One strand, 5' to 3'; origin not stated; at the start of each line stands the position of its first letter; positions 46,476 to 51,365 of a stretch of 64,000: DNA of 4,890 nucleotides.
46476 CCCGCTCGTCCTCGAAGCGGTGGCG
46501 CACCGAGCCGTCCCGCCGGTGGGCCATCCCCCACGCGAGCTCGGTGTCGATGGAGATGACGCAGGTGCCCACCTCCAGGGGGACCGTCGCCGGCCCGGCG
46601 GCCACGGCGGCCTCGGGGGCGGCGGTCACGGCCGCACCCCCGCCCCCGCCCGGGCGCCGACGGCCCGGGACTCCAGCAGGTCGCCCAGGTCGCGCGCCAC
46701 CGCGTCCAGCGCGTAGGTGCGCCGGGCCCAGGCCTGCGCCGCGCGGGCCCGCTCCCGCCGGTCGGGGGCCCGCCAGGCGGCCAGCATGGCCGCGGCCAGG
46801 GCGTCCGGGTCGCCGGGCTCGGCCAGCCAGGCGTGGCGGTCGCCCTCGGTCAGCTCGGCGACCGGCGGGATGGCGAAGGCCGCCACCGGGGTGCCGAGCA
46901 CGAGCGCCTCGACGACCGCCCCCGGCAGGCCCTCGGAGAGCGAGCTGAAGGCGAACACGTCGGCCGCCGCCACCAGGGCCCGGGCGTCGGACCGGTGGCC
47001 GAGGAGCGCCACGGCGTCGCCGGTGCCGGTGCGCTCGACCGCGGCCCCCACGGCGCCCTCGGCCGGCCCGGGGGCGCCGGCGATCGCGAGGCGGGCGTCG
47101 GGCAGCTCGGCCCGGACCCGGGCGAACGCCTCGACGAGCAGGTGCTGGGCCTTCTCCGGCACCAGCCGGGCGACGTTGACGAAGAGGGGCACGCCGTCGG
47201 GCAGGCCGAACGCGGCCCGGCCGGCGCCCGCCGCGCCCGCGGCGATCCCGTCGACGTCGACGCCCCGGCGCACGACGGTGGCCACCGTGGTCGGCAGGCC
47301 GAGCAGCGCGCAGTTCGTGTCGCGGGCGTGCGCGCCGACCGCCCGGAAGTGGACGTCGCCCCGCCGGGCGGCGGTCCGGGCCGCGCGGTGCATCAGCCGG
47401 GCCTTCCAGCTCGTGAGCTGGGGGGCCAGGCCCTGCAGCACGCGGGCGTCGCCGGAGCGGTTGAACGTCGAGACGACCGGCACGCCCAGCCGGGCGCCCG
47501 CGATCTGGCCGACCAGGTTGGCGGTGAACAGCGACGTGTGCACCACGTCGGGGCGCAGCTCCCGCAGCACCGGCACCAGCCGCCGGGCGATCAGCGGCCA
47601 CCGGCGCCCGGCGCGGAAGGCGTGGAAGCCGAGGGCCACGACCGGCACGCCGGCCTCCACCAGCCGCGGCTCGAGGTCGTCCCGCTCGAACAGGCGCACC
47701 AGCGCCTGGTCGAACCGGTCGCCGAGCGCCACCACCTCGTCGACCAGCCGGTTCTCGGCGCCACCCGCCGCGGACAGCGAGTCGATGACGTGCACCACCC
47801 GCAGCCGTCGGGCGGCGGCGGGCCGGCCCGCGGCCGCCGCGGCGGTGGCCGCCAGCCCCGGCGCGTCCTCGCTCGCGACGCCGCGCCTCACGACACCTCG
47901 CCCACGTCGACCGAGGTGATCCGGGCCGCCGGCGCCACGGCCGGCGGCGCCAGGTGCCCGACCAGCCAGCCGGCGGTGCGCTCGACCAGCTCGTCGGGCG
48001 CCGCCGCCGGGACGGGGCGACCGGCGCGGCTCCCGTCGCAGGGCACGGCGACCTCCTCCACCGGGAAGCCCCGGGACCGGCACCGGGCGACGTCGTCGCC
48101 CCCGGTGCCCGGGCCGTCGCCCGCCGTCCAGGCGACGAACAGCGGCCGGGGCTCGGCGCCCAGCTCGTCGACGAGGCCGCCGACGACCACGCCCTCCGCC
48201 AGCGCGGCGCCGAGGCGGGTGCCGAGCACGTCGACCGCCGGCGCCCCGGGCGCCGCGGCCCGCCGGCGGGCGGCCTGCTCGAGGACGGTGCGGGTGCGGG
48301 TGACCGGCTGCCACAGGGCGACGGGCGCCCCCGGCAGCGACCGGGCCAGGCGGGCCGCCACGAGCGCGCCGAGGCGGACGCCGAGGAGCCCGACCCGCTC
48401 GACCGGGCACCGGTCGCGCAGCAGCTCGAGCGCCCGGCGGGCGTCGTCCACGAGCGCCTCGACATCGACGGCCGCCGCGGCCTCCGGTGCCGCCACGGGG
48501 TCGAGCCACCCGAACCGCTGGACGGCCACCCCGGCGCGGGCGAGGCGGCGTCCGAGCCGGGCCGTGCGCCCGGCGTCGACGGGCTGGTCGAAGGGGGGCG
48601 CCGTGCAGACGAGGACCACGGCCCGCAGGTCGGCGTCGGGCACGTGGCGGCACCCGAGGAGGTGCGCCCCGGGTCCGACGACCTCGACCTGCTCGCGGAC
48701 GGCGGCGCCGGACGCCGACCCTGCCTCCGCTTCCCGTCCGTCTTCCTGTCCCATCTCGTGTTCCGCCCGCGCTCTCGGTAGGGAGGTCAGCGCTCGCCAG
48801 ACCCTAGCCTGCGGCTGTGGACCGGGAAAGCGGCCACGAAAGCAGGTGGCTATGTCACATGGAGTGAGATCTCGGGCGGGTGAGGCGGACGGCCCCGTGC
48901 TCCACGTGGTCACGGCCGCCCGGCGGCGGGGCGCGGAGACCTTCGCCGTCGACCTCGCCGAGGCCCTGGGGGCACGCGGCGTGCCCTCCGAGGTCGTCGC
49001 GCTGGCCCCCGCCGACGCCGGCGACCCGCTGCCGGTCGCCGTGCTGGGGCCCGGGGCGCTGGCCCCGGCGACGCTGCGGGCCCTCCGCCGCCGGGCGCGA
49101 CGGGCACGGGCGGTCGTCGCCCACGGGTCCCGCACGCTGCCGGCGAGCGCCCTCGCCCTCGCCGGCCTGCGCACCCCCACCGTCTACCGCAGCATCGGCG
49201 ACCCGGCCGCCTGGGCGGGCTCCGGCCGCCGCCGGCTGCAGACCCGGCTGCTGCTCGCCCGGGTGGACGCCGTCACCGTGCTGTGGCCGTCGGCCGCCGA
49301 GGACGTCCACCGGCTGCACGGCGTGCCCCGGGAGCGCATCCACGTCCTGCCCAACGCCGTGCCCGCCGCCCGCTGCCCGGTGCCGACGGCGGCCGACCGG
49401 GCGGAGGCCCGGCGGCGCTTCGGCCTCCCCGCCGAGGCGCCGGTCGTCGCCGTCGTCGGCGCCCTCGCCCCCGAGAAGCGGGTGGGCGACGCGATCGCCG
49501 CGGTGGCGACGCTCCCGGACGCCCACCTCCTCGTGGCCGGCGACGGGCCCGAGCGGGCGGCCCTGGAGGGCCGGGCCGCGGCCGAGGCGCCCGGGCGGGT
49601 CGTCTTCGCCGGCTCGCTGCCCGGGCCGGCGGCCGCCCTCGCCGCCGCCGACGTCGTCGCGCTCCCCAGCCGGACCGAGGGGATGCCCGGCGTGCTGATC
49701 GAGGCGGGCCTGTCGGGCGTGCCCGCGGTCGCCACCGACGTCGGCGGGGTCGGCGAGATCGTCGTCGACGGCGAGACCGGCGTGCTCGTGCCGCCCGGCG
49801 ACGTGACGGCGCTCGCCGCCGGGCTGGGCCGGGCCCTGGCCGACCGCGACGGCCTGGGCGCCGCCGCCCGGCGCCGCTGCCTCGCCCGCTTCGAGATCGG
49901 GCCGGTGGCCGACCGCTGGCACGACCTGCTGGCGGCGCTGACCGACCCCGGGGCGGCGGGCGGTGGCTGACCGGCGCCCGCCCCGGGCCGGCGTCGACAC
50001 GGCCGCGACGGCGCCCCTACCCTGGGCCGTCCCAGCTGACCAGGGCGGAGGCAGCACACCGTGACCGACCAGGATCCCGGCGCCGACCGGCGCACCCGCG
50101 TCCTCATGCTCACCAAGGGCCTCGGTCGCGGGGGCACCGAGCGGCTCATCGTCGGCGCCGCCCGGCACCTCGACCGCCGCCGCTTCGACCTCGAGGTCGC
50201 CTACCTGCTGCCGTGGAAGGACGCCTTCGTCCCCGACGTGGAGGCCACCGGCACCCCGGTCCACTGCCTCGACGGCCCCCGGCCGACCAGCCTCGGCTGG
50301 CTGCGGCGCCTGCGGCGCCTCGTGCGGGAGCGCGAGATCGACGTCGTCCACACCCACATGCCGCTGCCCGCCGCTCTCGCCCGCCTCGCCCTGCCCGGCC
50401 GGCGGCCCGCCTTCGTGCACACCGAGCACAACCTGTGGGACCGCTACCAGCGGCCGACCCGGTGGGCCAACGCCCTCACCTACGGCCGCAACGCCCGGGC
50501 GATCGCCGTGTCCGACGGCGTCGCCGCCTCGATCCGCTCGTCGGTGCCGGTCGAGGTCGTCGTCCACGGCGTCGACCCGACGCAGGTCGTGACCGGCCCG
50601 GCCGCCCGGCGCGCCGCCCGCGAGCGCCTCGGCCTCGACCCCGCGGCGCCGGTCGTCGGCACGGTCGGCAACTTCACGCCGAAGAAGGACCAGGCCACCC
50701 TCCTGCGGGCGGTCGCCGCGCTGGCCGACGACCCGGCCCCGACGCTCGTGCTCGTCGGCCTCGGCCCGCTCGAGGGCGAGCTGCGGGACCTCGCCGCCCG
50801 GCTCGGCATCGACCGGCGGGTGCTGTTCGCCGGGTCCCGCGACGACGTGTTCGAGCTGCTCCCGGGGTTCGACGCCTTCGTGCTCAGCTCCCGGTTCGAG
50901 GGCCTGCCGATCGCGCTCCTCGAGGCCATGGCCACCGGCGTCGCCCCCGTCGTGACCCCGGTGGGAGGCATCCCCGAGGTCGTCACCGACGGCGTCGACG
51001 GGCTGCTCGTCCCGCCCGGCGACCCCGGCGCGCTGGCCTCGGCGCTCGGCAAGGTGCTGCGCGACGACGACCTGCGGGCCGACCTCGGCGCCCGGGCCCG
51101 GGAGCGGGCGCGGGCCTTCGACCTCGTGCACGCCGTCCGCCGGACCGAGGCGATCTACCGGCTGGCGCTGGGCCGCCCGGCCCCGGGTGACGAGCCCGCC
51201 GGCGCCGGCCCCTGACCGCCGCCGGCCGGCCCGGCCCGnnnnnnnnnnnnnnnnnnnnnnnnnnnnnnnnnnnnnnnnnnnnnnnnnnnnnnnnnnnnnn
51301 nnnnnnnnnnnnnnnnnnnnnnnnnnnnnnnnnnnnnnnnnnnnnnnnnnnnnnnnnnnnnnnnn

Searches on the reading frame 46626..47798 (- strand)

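Call 43: search_protein_families(library=pfam, proteins=[window:46626-47798:-], max_evalue=0.001)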
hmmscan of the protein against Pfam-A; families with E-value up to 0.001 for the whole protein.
window:46626-47798:- (390 aa): 4 families
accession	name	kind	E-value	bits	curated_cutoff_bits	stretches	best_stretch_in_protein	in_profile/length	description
PF00534.26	Glycos_transf_1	-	3.2e-27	95.6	26.4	1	195-352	7-166/172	Glycosyl transferases group 1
PF13692.12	Glyco_trans_1_4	-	2.2e-26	93.2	27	1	204-340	2-138/142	Glycosyl transferases group 1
PF13439.12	Glyco_transf_4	-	4.5e-14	53.3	28.5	1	12-183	2-169/170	Glycosyltransferase Family 4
PF13579.12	Glyco_trans_4_4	-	8.1e-13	49.5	29.7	1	12-175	1-154/158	Glycosyl transferase 4-like domain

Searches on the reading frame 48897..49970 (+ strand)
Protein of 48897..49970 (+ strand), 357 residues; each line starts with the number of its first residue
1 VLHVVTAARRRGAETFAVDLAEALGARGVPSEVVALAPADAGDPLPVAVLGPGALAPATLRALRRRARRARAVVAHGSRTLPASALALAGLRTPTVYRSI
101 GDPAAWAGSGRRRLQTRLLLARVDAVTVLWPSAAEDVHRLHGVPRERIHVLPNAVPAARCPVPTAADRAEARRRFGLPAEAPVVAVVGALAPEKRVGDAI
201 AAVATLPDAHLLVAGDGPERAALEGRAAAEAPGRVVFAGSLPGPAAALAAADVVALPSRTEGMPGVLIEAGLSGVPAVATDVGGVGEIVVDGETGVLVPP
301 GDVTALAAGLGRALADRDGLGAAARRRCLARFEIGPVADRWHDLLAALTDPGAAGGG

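Call 43: search_protein_families(library=pfam, proteins=[window:48897-49970:+], max_evalue=0.001)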
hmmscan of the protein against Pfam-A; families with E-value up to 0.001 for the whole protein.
window:48897-49970:+ (357 aa): 4 families
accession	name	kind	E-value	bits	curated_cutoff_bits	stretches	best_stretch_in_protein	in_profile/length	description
PF00534.26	Glycos_transf_1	-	6.1e-32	111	26.4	1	167-317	1-159/172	Glycosyl transferases group 1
PF13692.12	Glyco_trans_1_4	-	1.8e-30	106.5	27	1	182-316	2-142/142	Glycosyl transferases group 1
PF13439.12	Glyco_transf_4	-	2e-15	57.6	28.5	1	12-158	3-169/170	Glycosyltransferase Family 4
PF13579.12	Glyco_trans_4_4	-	4.2e-14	53.6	29.7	1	12-153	2-157/158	Glycosyl transferase 4-like domain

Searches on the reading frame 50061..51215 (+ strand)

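Call 43: search_protein_families(library=pfam, proteins=[window:50061-51215:+], max_evalue=0.001)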
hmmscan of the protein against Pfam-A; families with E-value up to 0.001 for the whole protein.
window:50061-51215:+ (384 aa): 6 families
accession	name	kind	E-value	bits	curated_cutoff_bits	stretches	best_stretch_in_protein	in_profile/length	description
PF00534.26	Glycos_transf_1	-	3.1e-37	128.2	26.4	1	184-349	3-172/172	Glycosyl transferases group 1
PF13692.12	Glyco_trans_1_4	-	6.3e-36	124.2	27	1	197-335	2-142/142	Glycosyl transferases group 1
PF13439.12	Glyco_transf_4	-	1.5e-22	80.8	28.5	1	24-174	2-169/170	Glycosyltransferase Family 4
PF13579.12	Glyco_trans_4_4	-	6.8e-14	53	29.7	1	24-162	1-146/158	Glycosyl transferase 4-like domain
PF13477.12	Glyco_trans_4_2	-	2.1e-05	25.2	23.4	1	57-125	37-109/139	Glycosyl transferase 4-like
PF13524.12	Glyco_trans_1_2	-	2.4e-05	24.8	25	1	261-352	38-131/144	Glycosyl transferase-like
